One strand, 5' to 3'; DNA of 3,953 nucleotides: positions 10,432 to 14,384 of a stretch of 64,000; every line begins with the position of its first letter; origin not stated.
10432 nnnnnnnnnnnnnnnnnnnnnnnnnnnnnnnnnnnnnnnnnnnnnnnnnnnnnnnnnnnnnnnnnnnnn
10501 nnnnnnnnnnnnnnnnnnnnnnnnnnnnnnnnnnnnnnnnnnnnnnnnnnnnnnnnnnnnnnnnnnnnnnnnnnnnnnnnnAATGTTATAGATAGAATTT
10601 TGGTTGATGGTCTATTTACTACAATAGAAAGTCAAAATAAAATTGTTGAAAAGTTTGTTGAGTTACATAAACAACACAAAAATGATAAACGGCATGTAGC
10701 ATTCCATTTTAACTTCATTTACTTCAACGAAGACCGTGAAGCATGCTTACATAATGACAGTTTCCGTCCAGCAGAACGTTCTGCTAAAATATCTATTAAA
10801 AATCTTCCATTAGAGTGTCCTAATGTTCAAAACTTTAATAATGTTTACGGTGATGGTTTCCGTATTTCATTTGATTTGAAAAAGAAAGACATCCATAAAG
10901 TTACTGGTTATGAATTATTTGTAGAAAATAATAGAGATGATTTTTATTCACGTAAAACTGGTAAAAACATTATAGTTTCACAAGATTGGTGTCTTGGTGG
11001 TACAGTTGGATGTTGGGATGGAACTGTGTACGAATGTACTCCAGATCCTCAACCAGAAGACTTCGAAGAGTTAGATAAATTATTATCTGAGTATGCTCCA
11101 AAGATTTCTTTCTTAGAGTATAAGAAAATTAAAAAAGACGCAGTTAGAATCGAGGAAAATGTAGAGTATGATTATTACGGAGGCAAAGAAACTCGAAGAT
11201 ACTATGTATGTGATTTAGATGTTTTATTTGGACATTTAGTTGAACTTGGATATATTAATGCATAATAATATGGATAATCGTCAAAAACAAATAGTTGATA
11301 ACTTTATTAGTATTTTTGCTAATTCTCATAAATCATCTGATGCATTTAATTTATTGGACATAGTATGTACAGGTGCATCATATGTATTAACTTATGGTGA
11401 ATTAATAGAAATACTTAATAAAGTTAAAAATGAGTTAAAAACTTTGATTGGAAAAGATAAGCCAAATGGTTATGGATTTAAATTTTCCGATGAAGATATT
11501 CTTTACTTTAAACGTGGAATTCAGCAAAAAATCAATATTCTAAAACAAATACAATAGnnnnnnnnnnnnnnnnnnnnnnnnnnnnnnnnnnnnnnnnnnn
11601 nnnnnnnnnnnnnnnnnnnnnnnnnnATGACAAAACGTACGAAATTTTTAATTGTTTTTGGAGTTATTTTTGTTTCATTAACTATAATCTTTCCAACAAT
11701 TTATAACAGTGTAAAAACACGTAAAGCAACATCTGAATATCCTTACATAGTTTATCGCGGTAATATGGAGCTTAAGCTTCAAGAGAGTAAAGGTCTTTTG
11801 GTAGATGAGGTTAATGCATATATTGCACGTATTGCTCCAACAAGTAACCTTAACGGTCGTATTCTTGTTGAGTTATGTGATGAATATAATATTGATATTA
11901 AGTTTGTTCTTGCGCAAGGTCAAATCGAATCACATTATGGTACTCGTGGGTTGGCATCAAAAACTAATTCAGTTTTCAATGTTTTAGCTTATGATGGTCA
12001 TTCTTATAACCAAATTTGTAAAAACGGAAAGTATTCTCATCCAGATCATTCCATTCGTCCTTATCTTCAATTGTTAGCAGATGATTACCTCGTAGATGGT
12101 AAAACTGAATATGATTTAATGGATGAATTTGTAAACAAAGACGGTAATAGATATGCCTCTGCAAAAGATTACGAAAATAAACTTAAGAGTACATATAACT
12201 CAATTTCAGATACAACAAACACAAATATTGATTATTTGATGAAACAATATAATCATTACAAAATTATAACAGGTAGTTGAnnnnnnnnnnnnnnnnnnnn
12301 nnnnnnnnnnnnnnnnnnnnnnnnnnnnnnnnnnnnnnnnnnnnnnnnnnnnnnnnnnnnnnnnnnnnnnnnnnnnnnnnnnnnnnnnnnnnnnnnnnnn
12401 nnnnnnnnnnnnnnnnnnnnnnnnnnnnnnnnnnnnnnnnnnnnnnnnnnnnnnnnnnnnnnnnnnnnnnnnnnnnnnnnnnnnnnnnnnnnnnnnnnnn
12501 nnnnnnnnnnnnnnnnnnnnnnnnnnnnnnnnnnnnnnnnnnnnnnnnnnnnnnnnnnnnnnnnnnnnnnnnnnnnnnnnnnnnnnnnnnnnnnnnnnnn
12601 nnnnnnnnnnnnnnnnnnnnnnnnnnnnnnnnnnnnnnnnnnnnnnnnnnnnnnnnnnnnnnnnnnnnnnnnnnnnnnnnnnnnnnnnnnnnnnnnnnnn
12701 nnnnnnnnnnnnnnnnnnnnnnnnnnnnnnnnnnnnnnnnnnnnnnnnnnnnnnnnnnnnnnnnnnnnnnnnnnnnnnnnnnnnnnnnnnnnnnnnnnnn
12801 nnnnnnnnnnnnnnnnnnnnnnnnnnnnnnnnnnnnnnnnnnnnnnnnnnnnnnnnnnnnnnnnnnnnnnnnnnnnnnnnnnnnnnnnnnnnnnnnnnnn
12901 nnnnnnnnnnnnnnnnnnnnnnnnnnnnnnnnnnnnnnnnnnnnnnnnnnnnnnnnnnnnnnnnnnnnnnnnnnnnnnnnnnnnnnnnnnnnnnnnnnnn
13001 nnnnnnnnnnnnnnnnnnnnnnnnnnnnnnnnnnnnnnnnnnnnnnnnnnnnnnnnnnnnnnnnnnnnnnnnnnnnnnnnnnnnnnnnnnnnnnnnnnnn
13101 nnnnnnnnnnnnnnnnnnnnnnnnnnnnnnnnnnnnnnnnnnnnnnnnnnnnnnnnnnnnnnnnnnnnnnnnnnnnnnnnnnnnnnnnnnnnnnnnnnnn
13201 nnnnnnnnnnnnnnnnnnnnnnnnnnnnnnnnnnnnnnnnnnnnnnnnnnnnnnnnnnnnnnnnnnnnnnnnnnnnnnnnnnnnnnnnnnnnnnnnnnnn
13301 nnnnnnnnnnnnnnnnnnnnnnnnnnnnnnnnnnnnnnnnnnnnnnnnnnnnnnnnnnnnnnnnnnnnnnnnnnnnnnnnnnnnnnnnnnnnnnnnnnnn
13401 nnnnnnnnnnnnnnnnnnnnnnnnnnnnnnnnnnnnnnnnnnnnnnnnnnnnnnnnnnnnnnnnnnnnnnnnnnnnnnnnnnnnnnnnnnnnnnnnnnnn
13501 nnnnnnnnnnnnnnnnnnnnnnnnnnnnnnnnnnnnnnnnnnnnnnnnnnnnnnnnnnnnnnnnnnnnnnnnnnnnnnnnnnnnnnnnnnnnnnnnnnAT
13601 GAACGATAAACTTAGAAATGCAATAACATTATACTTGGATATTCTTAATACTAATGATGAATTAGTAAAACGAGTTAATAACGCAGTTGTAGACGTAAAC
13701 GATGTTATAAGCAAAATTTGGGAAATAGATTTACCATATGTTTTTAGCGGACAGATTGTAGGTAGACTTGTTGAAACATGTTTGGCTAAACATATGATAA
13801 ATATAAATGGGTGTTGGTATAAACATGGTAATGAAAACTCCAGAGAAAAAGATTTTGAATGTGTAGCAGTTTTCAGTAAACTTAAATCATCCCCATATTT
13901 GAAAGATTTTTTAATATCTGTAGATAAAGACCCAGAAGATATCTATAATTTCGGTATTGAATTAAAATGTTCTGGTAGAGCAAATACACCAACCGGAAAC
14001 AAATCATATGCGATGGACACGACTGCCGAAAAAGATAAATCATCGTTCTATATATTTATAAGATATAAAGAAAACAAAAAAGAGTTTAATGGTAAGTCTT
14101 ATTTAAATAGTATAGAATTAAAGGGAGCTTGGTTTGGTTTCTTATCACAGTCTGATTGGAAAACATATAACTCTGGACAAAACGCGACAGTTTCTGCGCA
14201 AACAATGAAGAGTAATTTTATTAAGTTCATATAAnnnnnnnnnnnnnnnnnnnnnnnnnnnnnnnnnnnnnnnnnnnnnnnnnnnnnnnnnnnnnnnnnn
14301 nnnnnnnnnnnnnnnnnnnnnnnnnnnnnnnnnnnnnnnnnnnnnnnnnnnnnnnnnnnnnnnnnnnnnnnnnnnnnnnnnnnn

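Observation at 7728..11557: RNA repair-like module: Rnl2-type ligase with long N-terminal extension, PNK-like kinase, TM2 protein and possible HNH protein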

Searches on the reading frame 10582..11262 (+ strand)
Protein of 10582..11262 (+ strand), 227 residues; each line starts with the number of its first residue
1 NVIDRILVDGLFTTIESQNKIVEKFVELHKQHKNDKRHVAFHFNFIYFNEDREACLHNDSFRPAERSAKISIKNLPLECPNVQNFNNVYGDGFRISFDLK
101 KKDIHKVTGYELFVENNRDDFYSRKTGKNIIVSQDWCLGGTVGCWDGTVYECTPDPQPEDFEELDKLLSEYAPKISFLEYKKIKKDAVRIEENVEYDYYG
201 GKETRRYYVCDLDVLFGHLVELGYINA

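Call 77: find_related_loci(query=A7, collection=viral_contigs, flank=6000)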
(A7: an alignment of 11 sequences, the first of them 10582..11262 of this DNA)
Query A7 (227 aa) in viral_contigs; peptide patterns used: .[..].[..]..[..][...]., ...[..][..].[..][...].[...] (x = any residue, [..] = any of these).
60 stretches matched a pattern; 8 encode a relative of the query (tblastn E <= 1e-3); 7 distinct loci.
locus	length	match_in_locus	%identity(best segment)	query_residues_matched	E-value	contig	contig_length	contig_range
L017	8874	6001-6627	39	7-226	2e-41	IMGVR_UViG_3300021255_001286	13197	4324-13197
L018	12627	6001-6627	39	7-226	2e-41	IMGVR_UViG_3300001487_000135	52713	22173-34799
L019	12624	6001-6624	37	7-225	2e-39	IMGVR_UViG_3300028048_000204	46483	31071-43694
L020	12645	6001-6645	33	4-227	2e-34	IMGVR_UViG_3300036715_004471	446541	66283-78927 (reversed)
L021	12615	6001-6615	33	4-225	1e-34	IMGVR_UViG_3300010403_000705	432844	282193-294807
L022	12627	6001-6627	37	7-225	3e-38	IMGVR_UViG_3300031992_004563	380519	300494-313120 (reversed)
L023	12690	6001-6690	32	3-225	8e-27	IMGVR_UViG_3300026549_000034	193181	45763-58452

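Call 78: find_related_loci(query=A7, collection=metagenome_contigs, flank=6000)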
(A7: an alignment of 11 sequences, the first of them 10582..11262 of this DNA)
Query A7 (227 aa) in metagenome_contigs; peptide patterns used: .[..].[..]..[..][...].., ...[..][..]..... (x = any residue, [..] = any of these).
338 stretches matched a pattern; 86 encode a relative of the query (tblastn E <= 1e-3); the best 80 are kept; 80 distinct loci.
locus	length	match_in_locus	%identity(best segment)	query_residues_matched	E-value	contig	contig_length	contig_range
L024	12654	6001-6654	48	6-225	4e-66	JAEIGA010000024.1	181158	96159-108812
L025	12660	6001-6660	46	4-225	1e-59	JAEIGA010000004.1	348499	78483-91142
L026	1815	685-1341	38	6-226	1e-48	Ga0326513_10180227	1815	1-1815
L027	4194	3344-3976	38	4-225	3e-42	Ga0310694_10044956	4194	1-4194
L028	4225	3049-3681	37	4-225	4e-41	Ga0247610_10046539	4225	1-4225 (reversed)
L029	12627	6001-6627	39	7-226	1e-40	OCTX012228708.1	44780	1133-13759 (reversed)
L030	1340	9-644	37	4-226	3e-41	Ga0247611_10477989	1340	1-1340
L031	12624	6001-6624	37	7-225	1e-38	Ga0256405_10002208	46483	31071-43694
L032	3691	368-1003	36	4-226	5e-38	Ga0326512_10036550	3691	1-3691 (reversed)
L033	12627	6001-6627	37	7-225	2e-37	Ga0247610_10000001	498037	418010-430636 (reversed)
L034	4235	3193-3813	38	6-227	2e-35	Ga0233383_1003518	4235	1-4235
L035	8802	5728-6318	34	7-225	7e-35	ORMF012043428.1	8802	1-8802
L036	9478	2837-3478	37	3-227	2e-33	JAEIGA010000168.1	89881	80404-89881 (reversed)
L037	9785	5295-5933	33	4-225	3e-33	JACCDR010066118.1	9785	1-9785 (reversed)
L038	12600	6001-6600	35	7-221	1e-31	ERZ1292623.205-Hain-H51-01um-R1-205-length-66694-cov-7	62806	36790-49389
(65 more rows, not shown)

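Call 84: search_protein_families(library=pfam, alignment_id=A8, max_evalue=0.0001)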
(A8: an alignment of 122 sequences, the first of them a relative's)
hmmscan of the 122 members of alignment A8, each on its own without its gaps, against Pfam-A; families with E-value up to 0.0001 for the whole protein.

A. member 1, L066:3496-4416:+ (306 aa): 1 family
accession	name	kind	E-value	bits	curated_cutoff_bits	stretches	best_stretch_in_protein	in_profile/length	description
PF13481.12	AAA_25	-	1.5e-15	57.8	27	1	30-185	25-192/195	AAA domain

B. families by the number of members that match (of 122 scanned): 52 families (the first 25 are shown)
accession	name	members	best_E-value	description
PF04446.17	Thg1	2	2.2e-29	tRNAHis guanylyltransferase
PF00583.31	Acetyltransf_1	2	2.6e-11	Acetyltransferase (GNAT) family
PF00149.33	Metallophos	2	3.1e-06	Calcineurin-like phosphoesterase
PF03590.20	AsnA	1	1.4e-95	Aspartate-ammonia ligase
PF02773.21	S-AdoMet_synt_C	1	1.6e-62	S-adenosylmethionine synthetase, C-terminal domain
PF03054.22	tRNA_Me_trans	1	2.8e-56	tRNA methyl transferase HUP domain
PF05981.17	CreA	1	7.8e-55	CreA protein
PF16475.10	DUF5052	1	1.5e-52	Domain of unknown function (DUF5052)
PF04095.22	NAPRTase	1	5.8e-51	Nicotinate phosphoribosyltransferase (NAPRTase) family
PF00438.25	S-AdoMet_synt_N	1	4.6e-42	S-adenosylmethionine synthetase, N-terminal domain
PF02308.21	MgtC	1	4.5e-38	MgtC family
PF02772.21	S-AdoMet_synt_M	1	4e-37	S-adenosylmethionine synthetase, central domain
PF13487.12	HD_5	1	3.1e-31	HD domain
PF00186.24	DHFR_1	1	7.7e-31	Dihydrofolate reductase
PF17767.7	NAPRTase_N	1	6.1e-30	Nicotinate phosphoribosyltransferase (NAPRTase) N-terminal domain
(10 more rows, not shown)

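Call 85: search_protein_families(library=pfam, alignment_id=A9, max_evalue=0.0001)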
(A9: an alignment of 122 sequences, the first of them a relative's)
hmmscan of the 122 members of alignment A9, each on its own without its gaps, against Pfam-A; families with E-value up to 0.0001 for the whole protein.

A. member 1, L054:1475-3583:+ (702 aa): 3 families
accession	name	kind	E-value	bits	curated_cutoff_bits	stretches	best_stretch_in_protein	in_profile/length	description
PF00145.23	DNA_methylase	-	3.7e-76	257.1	22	2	24-258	2-231/324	C-5 cytosine-specific DNA methylase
PF07463.16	NUMOD4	-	1.4e-15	57.7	23.4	1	380-436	1-48/49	NUMOD4 motif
PF13392.12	HNH_3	-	5.3e-09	36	24.8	1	447-490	3-46/46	HNH endonuclease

B. families by the number of members that match (of 122 scanned): 42 families (the first 25 are shown)
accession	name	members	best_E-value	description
PF00004.35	AAA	2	6.1e-23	ATPase family associated with various cellular activities (AAA)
PF00145.23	DNA_methylase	1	3.7e-76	C-5 cytosine-specific DNA methylase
PF00580.27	UvrD-helicase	1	8.3e-75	UvrD/REP helicase N-terminal domain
PF01790.23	LGT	1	2.7e-66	Prolipoprotein diacylglyceryl transferase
PF03054.22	tRNA_Me_trans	1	2.2e-54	tRNA methyl transferase HUP domain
PF13361.12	UvrD_C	1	5.9e-51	UvrD-like helicase C-terminal domain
PF01139.22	RtcB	1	2.4e-43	tRNA-splicing ligase RtcB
PF02540.23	NAD_synthase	1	2.9e-31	NAD synthase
PF01522.26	Polysacc_deac_1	1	2.6e-27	Polysaccharide deacetylase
PF05738.19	Cna_B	1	4.3e-27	Cna protein B-type domain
PF09414.15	RNA_ligase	1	1.2e-25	RNA ligase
PF00644.27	PARP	1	1.9e-25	Poly(ADP-ribose) polymerase catalytic domain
PF13245.12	AAA_19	1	3.1e-24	AAA domain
PF13521.12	AAA_28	1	4.9e-23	AAA domain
PF20259.3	tRNA_Me_trans_M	1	1e-21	tRNA methyl transferase PRC-barrel domain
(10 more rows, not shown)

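Call 100: find_related_loci(query=A7, collection=genome_contigs, flank=6000)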
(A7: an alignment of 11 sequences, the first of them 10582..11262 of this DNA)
Query A7 (227 aa) in genome_contigs; peptide patterns used: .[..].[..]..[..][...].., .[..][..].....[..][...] (x = any residue, [..] = any of these).
224 stretches matched a pattern; 1 encode a relative of the query (tblastn E <= 1e-3); 1 distinct loci.
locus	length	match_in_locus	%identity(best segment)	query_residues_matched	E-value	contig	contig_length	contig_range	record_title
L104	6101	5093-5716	37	3-225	2e-35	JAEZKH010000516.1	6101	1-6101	MAG: Actinomycetes bacterium isolate OH_CDB_26 k127_218357, whole genome shotgun sequence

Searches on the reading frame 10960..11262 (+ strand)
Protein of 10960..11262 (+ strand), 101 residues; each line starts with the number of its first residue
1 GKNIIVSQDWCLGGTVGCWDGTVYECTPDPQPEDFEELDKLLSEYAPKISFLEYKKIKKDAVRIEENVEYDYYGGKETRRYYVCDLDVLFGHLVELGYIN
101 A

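Call 34: search_solved_structures(query=A3, max_evalue=10, show_alignments=2)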
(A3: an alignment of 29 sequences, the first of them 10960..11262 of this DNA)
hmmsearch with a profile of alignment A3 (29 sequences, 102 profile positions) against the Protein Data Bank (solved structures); distinct sequences matched with E-value up to 10: 3.
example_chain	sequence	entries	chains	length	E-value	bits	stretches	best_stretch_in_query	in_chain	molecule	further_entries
4yxy_A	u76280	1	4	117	0.85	12.9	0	68-87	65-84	dTor_9x31L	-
5l6r_A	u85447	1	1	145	1.2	12.5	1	55-79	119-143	Major prion protein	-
3ixv_A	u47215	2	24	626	1.2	12.5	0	18-65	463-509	Hemocyanin AA6 chain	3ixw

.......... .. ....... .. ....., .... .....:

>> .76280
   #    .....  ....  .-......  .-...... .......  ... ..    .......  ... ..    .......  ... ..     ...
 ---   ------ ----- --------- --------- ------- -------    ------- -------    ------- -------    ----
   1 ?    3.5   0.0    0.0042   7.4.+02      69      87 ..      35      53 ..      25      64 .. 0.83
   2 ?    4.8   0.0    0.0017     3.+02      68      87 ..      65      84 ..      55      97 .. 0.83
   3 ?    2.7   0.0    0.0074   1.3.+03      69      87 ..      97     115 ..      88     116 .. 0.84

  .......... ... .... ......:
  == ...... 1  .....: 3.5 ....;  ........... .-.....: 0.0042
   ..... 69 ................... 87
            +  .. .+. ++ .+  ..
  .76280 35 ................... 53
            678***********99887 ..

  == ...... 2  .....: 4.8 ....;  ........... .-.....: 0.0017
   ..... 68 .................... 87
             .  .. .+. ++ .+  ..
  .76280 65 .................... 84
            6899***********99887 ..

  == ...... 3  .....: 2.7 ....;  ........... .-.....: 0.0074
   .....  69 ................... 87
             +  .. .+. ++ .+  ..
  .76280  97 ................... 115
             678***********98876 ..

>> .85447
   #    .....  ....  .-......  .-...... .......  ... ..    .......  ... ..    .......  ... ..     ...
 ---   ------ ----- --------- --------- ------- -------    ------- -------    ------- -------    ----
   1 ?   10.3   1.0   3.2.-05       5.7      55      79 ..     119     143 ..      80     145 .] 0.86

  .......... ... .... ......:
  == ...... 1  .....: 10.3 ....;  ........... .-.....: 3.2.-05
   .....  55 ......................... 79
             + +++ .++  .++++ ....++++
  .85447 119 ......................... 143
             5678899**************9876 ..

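Call 35: search_protein_families(library=pfam, alignment_id=A3, max_evalue=1)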
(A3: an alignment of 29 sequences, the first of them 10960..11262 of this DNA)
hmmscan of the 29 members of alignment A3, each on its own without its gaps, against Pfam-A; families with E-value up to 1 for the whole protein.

A. member 1, window:10960-11262:+ (101 aa): 1 family
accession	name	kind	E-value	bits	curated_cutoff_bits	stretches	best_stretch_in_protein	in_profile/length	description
PF10097.14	DUF2335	-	0.18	12.2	25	1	30-49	1-20/50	Predicted membrane protein (DUF2335)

B. families by the number of members that match (of 29 scanned): 7 families
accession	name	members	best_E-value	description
PF10468.14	Inhibitor_I68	1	0.0063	Carboxypeptidase inhibitor I68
PF24830.1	DUF7714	1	0.061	Family of unknown function (DUF7714)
PF24240.1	DUF7448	1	0.069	Domain of unknown function (DUF7448)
PF10097.14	DUF2335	1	0.18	Predicted membrane protein (DUF2335)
PF09446.15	VMA21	1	0.21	VMA21-like domain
PF03930.20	Flp_N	1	0.22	Recombinase Flp protein N-terminus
PF16622.11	zf-C2H2_11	1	0.61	zinc-finger C2H2-type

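Call 41: search_protein_representatives(alignment_id=A3)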
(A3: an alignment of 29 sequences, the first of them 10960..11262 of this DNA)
Query: 29 sequences, 102 profile positions. Proteins with E-value up to 0.001 (for the whole library): 1697; up to 1e-10: 928; up to 1e-30: 125. The best 150 are listed.
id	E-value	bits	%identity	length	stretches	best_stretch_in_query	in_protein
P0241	3.2e-39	149.3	-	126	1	2-101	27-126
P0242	2.4e-38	146.4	-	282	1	4-100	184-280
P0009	3.1e-38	146.1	-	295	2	2-101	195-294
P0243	8.4e-38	144.7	-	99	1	5-101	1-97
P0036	2.1e-37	143.4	-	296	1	2-101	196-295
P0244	3.0e-37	142.9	-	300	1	2-100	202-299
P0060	6.0e-37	141.9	-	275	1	2-100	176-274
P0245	1.0e-36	141.2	-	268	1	3-100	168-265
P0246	2.1e-36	140.2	-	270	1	2-101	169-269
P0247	3.3e-36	139.6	-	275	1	2-101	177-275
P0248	4.2e-36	139.2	-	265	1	2-98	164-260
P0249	4.3e-36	139.2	-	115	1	2-101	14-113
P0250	5.8e-36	138.8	-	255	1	2-101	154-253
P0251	8.1e-36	138.3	-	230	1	2-97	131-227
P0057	8.7e-36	138.2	-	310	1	2-101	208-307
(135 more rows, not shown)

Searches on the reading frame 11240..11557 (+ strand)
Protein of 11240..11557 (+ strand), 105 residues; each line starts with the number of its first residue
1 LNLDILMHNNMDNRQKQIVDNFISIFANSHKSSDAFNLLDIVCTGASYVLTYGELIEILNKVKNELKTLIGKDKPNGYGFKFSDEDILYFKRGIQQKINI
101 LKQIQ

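Call 3: search_protein_families(library=pfam, proteins=[window:11240-11557:+], max_evalue=0.1)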
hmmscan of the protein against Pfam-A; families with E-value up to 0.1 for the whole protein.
window:11240-11557:+ (105 aa): 0 families

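Call 4: search_protein_families(library=phrogs, proteins=[window:11240-11557:+], max_evalue=0.01)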
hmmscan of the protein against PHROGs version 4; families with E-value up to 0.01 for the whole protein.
window:11240-11557:+ (105 aa): 0 families

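Call 7: search_protein_families(library=ncbifam, proteins=[window:11240-11557:+], max_evalue=0.1)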
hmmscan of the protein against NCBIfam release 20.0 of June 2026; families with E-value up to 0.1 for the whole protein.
window:11240-11557:+ (105 aa): 1 family
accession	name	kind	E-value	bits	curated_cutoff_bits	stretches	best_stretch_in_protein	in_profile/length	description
NF006897.1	PRK09379.1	equivalog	0.048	12.9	441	1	12-103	204-292/298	polyisoprenyl-teichoic acid--peptidoglycan teichoic acid transferase TagU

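Call 105: search_protein_families(library=padloc, proteins=[window:11270-11557:+], max_evalue=0.01)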
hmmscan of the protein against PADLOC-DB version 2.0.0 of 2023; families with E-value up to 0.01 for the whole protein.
window:11270-11557:+ (95 aa): 0 families

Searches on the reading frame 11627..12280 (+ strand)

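Call 3: search_protein_families(library=pfam, proteins=[window:11627-12280:+], max_evalue=0.1)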
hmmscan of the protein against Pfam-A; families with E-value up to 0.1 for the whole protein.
window:11627-12280:+ (217 aa): 2 families
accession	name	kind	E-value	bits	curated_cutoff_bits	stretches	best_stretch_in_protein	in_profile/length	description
PF01832.25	Glucosaminidase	-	4.9e-12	47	30.2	1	80-193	4-121/123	Mannosyl-glycoprotein endo-beta-N-acetylglucosaminidase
PF09211.15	DUF1958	-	0.096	13.3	24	0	155-172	37-54/63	Domain of unknown function (DUF1958)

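Call 4: search_protein_families(library=phrogs, proteins=[window:11627-12280:+], max_evalue=0.01)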
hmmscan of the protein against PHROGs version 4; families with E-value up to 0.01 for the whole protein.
window:11627-12280:+ (217 aa): 4 families
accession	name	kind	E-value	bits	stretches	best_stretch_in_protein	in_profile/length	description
phrog_21853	-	unknown function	6.8e-06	26.6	1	49-193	243-392/409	-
phrog_759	-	other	0.00061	19.6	1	49-162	459-577/625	tail associated cell-wall hydrolase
phrog_326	-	other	0.00097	18.3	1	63-135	128-194/985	tail protein with endopeptidase domain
phrog_3513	-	lysis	0.002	17.1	1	84-151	658-742/1434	endolysin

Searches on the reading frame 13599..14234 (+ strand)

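Call 3: search_protein_families(library=pfam, proteins=[window:13599-14234:+], max_evalue=0.1)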
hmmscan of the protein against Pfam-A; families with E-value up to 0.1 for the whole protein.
window:13599-14234:+ (211 aa): 1 family
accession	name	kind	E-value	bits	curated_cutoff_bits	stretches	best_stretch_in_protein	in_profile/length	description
PF09569.16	RE_ScaI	-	1.2e-11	45.2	25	1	100-208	80-189/192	ScaI restriction endonuclease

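Call 4: search_protein_families(library=phrogs, proteins=[window:13599-14234:+], max_evalue=0.01)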
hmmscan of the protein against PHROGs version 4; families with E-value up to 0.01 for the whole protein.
window:13599-14234:+ (211 aa): 0 families
